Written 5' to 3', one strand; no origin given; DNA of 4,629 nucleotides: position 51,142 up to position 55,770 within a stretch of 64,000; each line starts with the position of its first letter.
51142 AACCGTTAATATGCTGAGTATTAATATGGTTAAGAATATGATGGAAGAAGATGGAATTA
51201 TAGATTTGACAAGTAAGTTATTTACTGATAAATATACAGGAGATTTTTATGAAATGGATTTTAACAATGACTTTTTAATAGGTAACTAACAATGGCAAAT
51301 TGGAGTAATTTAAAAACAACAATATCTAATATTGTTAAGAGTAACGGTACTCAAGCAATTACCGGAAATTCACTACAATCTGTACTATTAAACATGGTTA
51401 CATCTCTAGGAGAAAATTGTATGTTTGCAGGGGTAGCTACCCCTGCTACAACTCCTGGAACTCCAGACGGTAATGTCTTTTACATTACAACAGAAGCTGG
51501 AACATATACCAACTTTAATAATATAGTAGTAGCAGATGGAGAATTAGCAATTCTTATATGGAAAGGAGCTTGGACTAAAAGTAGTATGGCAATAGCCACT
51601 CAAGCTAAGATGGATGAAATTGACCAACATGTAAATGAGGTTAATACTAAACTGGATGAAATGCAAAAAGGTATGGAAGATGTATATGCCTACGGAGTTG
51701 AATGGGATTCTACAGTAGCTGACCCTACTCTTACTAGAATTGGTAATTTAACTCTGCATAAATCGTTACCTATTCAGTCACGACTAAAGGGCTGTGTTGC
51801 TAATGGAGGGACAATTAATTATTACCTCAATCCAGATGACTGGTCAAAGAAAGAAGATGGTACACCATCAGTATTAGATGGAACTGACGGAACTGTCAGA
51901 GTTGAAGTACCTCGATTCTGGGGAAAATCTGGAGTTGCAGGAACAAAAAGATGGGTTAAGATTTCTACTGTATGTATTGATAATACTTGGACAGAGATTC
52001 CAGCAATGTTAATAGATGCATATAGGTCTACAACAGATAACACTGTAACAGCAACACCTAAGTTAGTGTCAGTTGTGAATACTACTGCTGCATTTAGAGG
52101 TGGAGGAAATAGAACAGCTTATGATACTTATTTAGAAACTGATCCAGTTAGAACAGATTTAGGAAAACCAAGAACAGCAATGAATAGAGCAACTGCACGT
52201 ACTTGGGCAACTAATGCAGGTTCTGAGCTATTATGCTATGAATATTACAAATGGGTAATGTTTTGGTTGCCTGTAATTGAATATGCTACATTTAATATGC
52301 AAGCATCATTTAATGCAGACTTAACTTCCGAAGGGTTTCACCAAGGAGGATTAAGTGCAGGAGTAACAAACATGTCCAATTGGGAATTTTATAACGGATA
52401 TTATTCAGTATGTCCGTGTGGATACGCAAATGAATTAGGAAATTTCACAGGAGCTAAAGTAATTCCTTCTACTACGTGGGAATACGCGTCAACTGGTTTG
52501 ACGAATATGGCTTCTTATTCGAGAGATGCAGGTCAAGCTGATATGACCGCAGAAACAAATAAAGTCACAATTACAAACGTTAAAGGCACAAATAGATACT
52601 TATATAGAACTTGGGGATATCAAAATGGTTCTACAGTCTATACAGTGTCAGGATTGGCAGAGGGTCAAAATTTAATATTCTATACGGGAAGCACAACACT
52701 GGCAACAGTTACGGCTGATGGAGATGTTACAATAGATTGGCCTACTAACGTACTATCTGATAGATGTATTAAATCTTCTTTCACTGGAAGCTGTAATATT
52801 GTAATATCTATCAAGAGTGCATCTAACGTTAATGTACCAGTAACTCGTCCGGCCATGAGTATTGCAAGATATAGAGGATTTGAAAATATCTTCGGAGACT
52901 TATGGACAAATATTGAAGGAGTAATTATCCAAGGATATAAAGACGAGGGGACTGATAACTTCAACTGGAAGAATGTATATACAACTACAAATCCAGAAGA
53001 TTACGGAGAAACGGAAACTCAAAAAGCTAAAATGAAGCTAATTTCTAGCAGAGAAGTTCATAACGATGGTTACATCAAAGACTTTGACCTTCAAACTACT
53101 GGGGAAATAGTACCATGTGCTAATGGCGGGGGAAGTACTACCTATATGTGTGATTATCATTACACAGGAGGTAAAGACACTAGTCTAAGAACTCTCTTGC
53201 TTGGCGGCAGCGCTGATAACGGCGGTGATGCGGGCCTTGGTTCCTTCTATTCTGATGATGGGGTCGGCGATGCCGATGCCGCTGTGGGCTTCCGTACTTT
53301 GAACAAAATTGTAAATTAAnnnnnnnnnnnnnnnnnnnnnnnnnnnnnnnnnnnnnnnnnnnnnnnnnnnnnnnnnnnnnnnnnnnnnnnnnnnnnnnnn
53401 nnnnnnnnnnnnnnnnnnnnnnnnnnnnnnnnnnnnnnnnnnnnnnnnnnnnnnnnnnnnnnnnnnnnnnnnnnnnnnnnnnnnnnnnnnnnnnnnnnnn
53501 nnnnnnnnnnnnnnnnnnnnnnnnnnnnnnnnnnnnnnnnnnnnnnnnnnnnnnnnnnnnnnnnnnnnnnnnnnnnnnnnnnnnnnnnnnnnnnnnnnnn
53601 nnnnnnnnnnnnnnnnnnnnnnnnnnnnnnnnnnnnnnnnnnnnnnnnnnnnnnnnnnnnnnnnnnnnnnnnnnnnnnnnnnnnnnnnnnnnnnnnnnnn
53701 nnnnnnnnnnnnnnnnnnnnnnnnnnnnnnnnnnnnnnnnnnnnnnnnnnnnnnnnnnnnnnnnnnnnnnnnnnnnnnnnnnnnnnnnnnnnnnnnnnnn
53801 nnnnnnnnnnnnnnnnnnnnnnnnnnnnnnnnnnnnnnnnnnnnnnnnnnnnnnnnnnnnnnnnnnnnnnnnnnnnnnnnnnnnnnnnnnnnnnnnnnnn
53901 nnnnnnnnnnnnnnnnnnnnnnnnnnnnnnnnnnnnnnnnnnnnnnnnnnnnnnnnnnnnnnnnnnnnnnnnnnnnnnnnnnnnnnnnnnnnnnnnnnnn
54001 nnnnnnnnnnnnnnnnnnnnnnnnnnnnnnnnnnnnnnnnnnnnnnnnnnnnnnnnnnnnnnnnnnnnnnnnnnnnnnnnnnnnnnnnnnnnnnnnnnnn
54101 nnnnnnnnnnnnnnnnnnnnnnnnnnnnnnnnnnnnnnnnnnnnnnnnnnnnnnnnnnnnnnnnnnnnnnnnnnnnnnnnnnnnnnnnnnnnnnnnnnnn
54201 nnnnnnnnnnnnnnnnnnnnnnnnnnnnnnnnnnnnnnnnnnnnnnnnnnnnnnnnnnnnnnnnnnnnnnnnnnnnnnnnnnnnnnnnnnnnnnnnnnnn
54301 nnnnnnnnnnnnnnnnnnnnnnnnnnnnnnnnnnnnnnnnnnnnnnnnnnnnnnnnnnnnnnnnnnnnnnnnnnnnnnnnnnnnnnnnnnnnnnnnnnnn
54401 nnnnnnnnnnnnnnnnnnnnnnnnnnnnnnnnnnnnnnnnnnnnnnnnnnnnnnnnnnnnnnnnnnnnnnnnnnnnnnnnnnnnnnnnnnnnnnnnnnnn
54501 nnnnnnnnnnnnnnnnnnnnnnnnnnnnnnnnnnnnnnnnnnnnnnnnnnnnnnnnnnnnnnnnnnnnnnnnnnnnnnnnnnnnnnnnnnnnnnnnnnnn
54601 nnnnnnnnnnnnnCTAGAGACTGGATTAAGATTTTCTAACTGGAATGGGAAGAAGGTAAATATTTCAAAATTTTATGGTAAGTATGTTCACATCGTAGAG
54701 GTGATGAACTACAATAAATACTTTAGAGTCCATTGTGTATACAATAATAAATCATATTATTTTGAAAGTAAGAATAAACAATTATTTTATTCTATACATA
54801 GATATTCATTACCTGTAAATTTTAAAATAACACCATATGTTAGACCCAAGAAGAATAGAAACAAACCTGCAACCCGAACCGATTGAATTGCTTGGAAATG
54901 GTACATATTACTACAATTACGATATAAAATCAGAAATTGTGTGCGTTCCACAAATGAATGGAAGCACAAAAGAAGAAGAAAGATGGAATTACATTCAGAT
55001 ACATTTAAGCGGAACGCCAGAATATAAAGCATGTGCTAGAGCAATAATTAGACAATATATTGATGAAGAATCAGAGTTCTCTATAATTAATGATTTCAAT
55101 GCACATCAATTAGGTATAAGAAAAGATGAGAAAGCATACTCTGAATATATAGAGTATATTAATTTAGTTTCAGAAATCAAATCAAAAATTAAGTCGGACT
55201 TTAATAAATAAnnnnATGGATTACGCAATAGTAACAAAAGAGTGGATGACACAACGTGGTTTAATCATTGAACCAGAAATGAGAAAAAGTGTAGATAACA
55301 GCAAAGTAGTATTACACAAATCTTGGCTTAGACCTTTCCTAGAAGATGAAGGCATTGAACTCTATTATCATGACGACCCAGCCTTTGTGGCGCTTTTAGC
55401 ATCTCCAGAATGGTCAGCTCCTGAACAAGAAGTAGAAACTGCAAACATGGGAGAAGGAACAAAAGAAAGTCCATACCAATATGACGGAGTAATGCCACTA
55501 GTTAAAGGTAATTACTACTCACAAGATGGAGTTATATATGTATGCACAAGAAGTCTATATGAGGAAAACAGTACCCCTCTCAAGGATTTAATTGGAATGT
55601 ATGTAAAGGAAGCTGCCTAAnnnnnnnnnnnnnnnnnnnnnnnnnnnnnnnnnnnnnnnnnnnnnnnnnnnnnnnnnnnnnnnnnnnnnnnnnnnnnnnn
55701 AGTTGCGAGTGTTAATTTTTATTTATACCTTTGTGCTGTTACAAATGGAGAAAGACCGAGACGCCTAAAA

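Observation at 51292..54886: Complete diversity-generating retroelement aimed at the last tail-fibre gene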

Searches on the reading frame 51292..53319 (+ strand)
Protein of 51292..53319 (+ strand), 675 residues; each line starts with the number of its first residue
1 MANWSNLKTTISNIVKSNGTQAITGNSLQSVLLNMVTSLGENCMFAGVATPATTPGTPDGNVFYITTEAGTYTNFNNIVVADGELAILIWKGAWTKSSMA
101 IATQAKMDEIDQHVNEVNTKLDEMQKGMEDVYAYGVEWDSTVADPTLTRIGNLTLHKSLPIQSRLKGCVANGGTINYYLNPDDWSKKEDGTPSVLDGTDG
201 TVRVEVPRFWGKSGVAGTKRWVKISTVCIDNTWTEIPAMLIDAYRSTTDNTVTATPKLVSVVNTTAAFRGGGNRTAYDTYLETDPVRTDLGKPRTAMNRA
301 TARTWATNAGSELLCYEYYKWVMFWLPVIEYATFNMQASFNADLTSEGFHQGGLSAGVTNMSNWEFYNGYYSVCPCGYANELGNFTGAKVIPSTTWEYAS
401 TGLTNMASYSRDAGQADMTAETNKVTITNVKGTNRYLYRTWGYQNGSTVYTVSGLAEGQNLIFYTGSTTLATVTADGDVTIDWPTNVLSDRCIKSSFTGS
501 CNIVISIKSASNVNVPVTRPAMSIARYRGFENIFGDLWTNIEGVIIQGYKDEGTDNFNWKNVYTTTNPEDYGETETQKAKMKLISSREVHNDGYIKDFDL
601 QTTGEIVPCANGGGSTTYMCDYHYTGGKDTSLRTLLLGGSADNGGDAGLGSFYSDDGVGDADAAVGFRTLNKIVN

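Call 4: search_protein_families(library=pfam, proteins=[window:51292-53319:+], max_evalue=0.01)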
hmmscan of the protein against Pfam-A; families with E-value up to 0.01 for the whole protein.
window:51292-53319:+ (675 aa): 0 families

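Call 6: search_protein_families(library=phrogs, proteins=[window:51292-53319:+], max_evalue=0.01)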
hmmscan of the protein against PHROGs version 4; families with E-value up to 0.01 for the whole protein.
window:51292-53319:+ (675 aa): 2 families
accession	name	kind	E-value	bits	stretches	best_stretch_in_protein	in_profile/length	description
phrog_5302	-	tail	1.1e-83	282.7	2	65-401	84-395/548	tail protein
phrog_36068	-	unknown function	9.5e-15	54.4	1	3-100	2-99/1258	-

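Call 7: search_protein_families(library=ncbifam, proteins=[window:51292-53319:+], max_evalue=0.01)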
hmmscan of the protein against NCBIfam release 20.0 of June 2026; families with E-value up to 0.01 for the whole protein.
window:51292-53319:+ (675 aa): 0 families

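Call 26: search_solved_structures(query=window:51292-53319:+, max_evalue=1)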
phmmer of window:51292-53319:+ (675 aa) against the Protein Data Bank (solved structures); distinct sequences matched with E-value up to 1: 0.

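Call 49: find_homologous_proteins(query=window:51292-53319:+, max_evalue=0.00001)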
Query window:51292-53319:+ (675 aa): 4872 proteins with E <= 0.00001 among 8000 candidates; the best 120 are listed.
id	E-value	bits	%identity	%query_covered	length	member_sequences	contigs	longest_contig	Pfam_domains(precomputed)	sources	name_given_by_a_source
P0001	0.0e+0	1447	94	100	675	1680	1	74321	-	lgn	-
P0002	0.0e+0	1365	88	100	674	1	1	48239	-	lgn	-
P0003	0.0e+0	1360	87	100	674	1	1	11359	-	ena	-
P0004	0.0e+0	1347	87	100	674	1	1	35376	-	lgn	-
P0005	0.0e+0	1344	88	100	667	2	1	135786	-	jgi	jgi:hypothetical protein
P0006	0.0e+0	1338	86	100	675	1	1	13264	-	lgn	-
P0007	0.0e+0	1250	80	100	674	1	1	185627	-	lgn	-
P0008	0.0e+0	1126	73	100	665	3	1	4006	-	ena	-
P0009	0.0e+0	1112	72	100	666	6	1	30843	-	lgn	-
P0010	3.4e-259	880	81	58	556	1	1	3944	-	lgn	-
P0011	1.6e-249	848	89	59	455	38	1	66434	-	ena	-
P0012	2.4e-204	699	58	81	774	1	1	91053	-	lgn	-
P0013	7.5e-204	697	59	81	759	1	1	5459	-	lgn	-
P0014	8.0e-201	687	58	82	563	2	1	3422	-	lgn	-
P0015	7.6e-185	634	70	42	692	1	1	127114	-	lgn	-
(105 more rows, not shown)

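Call 50: list_cluster_members(proteins=[P0001])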
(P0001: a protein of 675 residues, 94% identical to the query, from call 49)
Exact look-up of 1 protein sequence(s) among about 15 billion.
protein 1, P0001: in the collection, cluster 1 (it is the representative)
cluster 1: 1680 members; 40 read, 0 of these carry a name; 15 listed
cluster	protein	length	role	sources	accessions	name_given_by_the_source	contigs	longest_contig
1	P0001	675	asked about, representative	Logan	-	-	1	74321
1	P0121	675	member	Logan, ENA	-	-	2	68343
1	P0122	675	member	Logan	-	-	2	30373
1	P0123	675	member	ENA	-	-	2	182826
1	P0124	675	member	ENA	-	-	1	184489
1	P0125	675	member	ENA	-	-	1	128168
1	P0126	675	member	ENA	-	-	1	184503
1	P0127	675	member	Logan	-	-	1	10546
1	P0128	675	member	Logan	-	-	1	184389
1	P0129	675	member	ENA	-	-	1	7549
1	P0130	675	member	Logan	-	-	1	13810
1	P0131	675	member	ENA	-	-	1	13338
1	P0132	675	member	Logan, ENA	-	-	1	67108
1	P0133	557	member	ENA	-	-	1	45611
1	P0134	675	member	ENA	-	-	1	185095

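Call 76: predict_structure(alignment_id=A3)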
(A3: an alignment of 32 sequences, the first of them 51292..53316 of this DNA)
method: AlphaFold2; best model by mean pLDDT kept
length: 675 residues; sequences in the alignment: 32
mean_pLDDT: 53.4   pTM: 0.36
mean pLDDT of the five models: 53.4, 49.5, 49.4, 49.3, 46.5
residues with pLDDT >= 90: 81; 70-90: 80; 50-70: 175; < 50: 339
segments of 3 or more residues with pLDDT < 50: 1-8, 18-29, 33-61, 91-107, 142-163, 244-247, 260-299, 313-355, 368-387, 525-560, 562-573, 585-675
pLDDT, mean of each block of 10 residues (from residue 1): 43 49 46 45 36 43 55 59 54 36 46 62 57 56 39 35 59 74 63 62 69 67 69 72 52 63 45 45 38 39 59 37 32 24 26 44 50 37 42 78 87 93 93 91 90 95 91 96 89 95 95 83 46 25 34 43 46 54 44 25 24 24 25 24 24 27 23 23
secondary structure, 60 per line:
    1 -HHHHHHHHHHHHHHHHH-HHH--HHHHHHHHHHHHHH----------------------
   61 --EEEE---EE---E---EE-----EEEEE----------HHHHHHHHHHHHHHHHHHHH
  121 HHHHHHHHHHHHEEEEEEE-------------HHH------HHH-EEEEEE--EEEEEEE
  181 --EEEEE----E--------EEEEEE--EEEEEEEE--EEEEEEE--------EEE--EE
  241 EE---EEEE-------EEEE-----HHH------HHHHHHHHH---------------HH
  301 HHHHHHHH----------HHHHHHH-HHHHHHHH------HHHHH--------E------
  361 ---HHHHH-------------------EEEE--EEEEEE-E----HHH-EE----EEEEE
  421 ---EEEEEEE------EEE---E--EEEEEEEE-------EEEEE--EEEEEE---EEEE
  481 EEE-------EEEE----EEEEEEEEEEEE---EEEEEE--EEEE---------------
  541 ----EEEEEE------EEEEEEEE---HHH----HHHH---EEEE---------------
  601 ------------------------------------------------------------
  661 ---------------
elements in order (helices of 4 or more, strands of 3 or more residues): H2-18 H25-38 E63-66 E86-90 H101-132 E133-139 E166-171 E174-180 E183-187 E201-206 E209-216 E219-225 E234-236 E239-242 E246-249 E257-260 H275-283 H299-308 H319-325 H327-334 H341-345 H364-368 E388-391 E394-399 E416-420 E424-430 E437-439 E446-453 E461-465 E468-473 E477-483 E491-494 E499-510 E514-519 E522-525 E545-550 E557-564 H575-578 E582-585

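Call 77: search_solved_structures(query=A3, max_evalue=10)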
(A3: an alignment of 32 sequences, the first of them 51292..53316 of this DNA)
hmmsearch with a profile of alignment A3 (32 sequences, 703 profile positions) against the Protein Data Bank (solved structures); distinct sequences matched with E-value up to 10: 0.

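Call 78: search_protein_families(library=pfam, proteins=[window:51292-53316:+], max_evalue=10)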
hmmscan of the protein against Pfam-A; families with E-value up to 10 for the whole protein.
window:51292-53316:+ (675 aa): 1 family
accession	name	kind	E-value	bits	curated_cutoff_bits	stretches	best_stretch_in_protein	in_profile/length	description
PF14999.11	Shadoo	-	0.035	14.6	27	1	399-449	61-111/133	Shadow of prion protein, neuroprotective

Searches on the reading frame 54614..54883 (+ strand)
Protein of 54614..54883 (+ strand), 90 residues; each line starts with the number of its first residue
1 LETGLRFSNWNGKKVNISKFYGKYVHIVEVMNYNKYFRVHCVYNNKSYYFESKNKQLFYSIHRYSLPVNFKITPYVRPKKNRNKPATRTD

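Call 89: search_protein_families(library=pfam, proteins=[window:54614-54883:+], max_evalue=10)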
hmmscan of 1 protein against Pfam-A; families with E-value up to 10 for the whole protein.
window:54614-54883:+ (90 aa): 0 families

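Call 90: search_solved_structures(query=window:54614-54883:+, max_evalue=10)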
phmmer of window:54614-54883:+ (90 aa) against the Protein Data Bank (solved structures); distinct sequences matched with E-value up to 10: 1.
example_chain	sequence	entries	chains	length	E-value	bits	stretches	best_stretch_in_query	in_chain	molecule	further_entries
5t9a_A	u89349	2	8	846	3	11.6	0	36-90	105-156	Glycoside Hydrolase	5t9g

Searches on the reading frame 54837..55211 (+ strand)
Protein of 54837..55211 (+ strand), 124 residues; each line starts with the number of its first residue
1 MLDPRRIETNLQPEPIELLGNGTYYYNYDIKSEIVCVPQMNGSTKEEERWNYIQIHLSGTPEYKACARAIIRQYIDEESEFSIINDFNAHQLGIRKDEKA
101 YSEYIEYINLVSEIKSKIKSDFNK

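Call 4: search_protein_families(library=pfam, proteins=[window:54837-55211:+], max_evalue=0.01)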
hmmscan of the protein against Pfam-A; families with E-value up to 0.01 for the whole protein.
window:54837-55211:+ (124 aa): 0 families

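Call 6: search_protein_families(library=phrogs, proteins=[window:54837-55211:+], max_evalue=0.01)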
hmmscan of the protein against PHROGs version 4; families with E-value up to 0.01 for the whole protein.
window:54837-55211:+ (124 aa): 1 family
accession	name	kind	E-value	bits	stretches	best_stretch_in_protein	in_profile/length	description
phrog_11557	-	unknown function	2.2e-13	51.4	1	10-121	6-122/130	-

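Call 7: search_protein_families(library=ncbifam, proteins=[window:54837-55211:+], max_evalue=0.01)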
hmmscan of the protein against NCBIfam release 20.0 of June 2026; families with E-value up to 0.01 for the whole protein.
window:54837-55211:+ (124 aa): 0 families

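Call 94: find_homologous_proteins(query=window:54837-55208:+, max_evalue=0.001)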
Query window:54837-55208:+ (124 aa): 19 proteins with E <= 0.001 among 24 candidates.
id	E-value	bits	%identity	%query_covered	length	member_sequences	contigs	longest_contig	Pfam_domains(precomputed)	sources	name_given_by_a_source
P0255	7.1e-77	273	98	100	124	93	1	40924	-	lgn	-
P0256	6.3e-52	193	70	98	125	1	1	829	-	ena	-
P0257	1.1e-49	185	66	99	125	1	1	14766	-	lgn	-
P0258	6.1e-49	183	65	99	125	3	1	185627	-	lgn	-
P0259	8.2e-37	144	52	98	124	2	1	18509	-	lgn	-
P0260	2.7e-35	139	53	99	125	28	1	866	-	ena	-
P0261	1.2e-34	137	51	99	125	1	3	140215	-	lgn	-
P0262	3.4e-28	116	47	98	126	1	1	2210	-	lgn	-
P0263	3.3e-27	113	48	98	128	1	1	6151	-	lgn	-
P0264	2.0e-26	110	49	99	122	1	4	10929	-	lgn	-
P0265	1.8e-25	107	45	94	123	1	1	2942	-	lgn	-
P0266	2.1e-25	107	45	98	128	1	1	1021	-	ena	-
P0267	2.9e-24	103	44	98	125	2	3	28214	-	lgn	-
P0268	3.9e-24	103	44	98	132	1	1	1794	-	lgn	-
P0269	4.3e-24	103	48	96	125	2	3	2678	-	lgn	-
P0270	5.3e-24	103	44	91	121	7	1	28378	-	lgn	-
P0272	5.1e-23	99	45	98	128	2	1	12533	-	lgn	-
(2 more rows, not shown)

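Call 95: find_encoding_contigs(protein=P0270, flank=5000, max_places=2)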
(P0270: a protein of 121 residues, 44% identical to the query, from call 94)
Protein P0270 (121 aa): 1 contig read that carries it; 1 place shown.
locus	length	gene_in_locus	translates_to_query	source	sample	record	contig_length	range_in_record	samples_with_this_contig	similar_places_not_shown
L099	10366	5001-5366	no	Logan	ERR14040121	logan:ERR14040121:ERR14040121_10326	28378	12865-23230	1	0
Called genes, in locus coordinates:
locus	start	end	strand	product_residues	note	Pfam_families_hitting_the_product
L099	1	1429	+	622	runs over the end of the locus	-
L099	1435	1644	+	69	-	-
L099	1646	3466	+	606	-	-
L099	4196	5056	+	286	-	PF00078:RVT_1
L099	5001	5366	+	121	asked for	-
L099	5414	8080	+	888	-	PF00149:Metallophos (faint)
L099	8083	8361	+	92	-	-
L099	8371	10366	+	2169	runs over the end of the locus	-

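Call 96: find_encoding_contigs(protein=P0272, flank=5000, max_places=2)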
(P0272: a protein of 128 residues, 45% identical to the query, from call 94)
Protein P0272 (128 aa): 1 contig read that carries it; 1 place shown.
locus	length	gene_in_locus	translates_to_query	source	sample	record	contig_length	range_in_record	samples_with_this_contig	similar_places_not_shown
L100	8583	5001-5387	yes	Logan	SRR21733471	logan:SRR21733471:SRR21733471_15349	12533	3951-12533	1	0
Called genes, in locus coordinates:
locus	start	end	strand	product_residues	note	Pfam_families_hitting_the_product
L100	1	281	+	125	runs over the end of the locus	-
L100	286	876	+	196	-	-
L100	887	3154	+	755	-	PF00038:Filament (weak), PF26696:PTL_trimer (weak)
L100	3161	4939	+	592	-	-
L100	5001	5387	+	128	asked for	-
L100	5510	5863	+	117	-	-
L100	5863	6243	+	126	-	-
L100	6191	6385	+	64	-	-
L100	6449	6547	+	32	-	-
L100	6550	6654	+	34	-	-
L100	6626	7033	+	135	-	-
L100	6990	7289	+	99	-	-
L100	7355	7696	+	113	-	-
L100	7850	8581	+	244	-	?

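Call 97: find_encoding_contigs(protein=P0264, flank=5000, max_places=2)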
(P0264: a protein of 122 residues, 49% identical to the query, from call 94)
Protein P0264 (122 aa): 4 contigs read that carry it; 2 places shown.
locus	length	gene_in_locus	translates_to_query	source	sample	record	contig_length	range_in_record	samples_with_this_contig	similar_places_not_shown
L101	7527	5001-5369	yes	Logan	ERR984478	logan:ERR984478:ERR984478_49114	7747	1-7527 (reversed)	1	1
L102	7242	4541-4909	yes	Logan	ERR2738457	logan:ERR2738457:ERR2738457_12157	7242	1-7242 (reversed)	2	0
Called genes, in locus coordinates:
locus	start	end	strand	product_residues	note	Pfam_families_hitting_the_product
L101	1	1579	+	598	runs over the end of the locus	?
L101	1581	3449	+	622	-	-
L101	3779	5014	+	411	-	PF00078:RVT_1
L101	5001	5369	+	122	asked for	-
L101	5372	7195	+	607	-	-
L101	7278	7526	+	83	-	?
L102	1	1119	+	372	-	?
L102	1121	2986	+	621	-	-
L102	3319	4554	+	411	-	PF00078:RVT_1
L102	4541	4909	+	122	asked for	-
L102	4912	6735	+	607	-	-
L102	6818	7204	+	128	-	-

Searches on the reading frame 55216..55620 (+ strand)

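Call 4: search_protein_families(library=pfam, proteins=[window:55216-55620:+], max_evalue=0.01)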
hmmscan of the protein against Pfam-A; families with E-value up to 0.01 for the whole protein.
window:55216-55620:+ (134 aa): 0 families

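Call 6: search_protein_families(library=phrogs, proteins=[window:55216-55620:+], max_evalue=0.01)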
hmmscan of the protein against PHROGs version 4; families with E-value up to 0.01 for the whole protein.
window:55216-55620:+ (134 aa): 1 family
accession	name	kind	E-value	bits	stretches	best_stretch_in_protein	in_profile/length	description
phrog_30034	-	unknown function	1.4e-06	29.3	1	80-133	204-261/263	-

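Call 7: search_protein_families(library=ncbifam, proteins=[window:55216-55620:+], max_evalue=0.01)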
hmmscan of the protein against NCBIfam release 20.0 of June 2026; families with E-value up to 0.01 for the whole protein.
window:55216-55620:+ (134 aa): 0 families
